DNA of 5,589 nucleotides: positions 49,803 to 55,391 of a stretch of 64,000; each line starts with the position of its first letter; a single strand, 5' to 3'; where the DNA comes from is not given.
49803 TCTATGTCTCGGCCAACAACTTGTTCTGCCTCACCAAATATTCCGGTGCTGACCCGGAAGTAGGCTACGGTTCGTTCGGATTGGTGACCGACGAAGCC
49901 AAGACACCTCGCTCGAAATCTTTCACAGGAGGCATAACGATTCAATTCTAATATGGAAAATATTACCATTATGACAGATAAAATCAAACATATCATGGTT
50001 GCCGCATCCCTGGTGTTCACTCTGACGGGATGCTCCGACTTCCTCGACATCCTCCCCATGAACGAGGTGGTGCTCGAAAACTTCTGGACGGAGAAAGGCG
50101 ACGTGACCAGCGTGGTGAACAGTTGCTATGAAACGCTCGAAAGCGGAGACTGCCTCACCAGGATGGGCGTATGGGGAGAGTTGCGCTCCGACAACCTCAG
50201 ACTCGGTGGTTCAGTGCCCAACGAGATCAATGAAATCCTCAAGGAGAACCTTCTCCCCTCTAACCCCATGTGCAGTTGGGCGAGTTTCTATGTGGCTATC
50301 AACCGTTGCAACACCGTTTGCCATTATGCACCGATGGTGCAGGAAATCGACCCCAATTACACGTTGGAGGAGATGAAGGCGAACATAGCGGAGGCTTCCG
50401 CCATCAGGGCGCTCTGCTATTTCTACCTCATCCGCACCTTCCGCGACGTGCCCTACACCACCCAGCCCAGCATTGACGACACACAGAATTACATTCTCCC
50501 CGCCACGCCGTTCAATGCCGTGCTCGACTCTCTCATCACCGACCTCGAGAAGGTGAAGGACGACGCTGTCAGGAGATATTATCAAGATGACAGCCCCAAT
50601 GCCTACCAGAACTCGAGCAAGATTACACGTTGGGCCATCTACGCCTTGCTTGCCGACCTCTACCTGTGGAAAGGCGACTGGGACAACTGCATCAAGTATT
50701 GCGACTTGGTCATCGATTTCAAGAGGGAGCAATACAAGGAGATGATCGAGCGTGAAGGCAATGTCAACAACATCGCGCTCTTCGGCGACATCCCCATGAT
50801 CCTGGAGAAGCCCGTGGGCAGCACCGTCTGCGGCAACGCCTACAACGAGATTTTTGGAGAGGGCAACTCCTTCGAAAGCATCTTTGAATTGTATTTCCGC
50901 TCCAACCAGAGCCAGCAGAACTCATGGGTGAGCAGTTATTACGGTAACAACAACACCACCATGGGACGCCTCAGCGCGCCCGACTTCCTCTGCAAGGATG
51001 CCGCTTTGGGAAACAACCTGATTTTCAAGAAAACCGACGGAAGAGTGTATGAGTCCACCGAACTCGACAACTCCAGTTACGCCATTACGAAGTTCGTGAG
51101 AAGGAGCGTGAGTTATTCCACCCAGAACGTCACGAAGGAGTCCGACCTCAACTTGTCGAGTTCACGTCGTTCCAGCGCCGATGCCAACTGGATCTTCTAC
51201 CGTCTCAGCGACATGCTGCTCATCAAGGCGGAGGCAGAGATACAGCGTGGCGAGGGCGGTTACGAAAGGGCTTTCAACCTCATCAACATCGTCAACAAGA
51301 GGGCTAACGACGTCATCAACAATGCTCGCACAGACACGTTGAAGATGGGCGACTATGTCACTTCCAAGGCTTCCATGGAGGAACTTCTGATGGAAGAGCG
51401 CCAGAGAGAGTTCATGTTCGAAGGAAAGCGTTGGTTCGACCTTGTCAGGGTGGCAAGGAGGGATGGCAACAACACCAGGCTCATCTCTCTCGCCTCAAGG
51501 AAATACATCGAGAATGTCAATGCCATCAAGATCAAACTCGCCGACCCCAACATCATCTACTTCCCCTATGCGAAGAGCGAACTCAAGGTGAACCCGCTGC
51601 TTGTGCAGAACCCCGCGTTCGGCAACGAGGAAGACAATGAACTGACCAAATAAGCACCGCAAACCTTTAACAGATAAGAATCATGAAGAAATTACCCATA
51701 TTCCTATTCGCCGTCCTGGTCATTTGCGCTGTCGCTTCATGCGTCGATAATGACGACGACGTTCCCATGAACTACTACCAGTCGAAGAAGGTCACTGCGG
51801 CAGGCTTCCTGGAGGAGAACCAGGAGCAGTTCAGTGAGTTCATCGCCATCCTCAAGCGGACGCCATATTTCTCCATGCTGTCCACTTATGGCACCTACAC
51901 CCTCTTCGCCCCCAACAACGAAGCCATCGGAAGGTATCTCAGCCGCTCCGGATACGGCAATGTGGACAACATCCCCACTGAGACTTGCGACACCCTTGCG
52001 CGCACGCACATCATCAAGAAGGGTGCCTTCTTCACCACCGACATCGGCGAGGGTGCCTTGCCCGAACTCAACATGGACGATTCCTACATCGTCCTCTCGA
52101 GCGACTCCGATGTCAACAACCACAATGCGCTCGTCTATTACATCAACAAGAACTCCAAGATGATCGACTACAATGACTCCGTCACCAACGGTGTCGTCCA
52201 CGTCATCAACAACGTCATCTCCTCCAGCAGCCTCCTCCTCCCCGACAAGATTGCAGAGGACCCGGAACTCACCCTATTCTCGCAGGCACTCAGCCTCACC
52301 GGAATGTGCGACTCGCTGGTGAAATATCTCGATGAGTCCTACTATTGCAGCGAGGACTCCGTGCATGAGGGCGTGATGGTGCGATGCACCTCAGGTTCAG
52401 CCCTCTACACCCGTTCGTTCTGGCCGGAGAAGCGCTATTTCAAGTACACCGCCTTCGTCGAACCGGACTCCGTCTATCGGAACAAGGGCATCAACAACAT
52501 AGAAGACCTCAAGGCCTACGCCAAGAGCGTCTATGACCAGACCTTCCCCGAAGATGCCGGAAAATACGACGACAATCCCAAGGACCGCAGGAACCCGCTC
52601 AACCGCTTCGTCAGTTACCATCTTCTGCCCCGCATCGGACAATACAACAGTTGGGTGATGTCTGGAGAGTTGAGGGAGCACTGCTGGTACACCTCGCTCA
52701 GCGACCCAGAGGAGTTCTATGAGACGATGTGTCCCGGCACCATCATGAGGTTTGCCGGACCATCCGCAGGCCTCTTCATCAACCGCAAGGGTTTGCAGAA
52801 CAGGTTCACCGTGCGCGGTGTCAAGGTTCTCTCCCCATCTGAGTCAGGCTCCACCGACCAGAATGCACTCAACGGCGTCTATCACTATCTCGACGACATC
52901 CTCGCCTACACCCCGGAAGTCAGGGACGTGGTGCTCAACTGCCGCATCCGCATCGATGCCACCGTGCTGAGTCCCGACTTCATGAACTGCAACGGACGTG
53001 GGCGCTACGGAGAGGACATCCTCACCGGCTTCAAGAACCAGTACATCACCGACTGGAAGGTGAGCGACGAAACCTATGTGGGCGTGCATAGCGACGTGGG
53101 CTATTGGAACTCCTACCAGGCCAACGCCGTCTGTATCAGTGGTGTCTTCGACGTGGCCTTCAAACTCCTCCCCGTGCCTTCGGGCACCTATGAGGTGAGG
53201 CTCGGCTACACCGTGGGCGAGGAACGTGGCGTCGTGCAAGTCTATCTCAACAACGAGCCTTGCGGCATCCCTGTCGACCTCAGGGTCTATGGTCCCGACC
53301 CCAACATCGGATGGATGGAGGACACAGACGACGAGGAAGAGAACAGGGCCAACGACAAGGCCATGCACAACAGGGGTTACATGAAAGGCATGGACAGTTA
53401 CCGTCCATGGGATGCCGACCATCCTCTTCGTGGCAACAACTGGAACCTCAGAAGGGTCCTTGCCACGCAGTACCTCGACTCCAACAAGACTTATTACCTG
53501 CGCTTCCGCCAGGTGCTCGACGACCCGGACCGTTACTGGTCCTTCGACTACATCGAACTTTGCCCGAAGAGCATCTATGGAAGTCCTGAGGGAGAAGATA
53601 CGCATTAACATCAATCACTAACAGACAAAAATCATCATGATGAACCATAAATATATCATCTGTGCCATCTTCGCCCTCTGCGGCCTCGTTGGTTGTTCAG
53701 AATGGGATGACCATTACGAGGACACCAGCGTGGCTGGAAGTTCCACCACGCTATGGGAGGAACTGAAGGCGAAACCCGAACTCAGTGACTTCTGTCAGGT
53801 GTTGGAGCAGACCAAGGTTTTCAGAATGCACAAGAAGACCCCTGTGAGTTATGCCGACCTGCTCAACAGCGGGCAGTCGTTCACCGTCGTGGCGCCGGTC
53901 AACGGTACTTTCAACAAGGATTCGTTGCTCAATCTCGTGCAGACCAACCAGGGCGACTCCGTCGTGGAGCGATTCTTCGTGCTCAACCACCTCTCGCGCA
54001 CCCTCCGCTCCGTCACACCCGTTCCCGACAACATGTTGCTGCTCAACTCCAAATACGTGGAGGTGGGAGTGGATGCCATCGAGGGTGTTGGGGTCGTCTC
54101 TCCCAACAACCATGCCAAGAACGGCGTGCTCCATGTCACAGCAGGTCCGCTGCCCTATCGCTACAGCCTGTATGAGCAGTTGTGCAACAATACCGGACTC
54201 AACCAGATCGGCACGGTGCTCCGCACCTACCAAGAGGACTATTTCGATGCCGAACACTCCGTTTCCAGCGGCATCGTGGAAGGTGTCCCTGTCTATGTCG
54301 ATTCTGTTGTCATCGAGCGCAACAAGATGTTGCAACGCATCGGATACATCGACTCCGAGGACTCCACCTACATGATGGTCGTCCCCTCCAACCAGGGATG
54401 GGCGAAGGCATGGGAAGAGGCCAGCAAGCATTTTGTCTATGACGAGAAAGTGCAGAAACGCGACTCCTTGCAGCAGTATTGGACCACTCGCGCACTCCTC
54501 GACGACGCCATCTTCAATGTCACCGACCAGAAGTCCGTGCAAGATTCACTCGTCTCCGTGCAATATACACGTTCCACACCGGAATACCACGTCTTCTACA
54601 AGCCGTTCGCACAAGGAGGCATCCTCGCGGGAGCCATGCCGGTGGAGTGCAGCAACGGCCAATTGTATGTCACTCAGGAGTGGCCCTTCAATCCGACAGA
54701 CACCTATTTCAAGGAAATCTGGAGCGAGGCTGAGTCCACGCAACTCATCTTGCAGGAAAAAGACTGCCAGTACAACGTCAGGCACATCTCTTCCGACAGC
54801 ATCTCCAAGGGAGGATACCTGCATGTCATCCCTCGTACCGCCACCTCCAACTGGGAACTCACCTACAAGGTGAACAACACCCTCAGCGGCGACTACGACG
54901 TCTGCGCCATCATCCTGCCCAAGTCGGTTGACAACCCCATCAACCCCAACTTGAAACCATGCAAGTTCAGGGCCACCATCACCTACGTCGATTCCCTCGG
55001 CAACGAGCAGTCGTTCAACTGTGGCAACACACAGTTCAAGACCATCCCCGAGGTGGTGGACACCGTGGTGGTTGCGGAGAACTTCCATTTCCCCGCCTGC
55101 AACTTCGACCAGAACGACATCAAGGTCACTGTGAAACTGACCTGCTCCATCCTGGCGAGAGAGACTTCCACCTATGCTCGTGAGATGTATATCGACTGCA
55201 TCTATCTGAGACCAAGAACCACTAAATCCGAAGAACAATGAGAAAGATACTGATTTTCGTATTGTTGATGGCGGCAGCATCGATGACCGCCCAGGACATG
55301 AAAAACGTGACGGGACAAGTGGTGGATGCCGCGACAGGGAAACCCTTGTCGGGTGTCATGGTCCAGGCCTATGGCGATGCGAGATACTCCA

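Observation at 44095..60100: PUL with three fasciclin lipoproteins interleaved with two SusC/SusD pairs and no enzyme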

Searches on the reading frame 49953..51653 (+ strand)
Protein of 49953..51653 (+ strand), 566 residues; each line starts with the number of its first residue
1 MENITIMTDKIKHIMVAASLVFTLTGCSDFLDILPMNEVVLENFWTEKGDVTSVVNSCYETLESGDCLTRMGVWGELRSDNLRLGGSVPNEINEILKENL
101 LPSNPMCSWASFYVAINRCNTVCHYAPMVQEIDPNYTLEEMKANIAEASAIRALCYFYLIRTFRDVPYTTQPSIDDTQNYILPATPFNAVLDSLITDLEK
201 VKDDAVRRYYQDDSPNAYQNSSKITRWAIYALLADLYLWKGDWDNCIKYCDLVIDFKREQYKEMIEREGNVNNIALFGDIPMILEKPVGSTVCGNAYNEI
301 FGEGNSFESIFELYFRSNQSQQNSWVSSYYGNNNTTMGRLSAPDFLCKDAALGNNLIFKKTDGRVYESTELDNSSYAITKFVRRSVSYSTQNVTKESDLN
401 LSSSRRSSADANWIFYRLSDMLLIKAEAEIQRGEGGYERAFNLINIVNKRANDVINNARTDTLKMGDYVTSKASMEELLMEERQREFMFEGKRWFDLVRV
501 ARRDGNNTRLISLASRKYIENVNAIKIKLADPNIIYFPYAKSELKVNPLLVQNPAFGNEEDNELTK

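Call 3: search_protein_families(library=pfam, proteins=[window:49953-51653:+], max_evalue=0.01)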
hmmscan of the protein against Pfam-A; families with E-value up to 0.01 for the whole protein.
window:49953-51653:+ (566 aa): 2 families
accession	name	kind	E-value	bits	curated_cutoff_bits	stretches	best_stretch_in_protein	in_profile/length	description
PF07980.17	SusD_RagB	-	4e-25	89.5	23.1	1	377-554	134-295/297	SusD family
PF14322.12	SusD-like_3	-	8.8e-13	49.4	27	1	29-238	1-191/191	Starch-binding associating with outer membrane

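Call 5: search_protein_families(library=ncbifam, proteins=[window:49953-51653:+], max_evalue=0.01)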
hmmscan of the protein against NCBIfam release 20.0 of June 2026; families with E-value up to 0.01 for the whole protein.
window:49953-51653:+ (566 aa): 2 families
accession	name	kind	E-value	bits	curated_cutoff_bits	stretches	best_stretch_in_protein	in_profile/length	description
NF033072.0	NanU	exception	6.4e-19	68.4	425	1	10-500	3-484/521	SusD family outer membrane lipoprotein NanU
NF033071.0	SusD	exception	4.8e-12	44.9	725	2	402-502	428-512/558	starch-binding outer membrane lipoprotein SusD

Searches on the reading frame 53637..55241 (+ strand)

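Call 3: search_protein_families(library=pfam, proteins=[window:53637-55241:+], max_evalue=0.01)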
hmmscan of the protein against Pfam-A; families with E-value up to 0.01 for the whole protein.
window:53637-55241:+ (534 aa): 1 family
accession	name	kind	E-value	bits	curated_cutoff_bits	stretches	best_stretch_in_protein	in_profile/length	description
PF02469.27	Fasciclin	-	2.5e-08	34.6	22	1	71-167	14-116/123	Fasciclin domain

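Call 5: search_protein_families(library=ncbifam, proteins=[window:53637-55241:+], max_evalue=0.01)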
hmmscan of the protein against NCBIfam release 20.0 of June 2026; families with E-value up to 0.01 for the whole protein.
window:53637-55241:+ (534 aa): 0 families
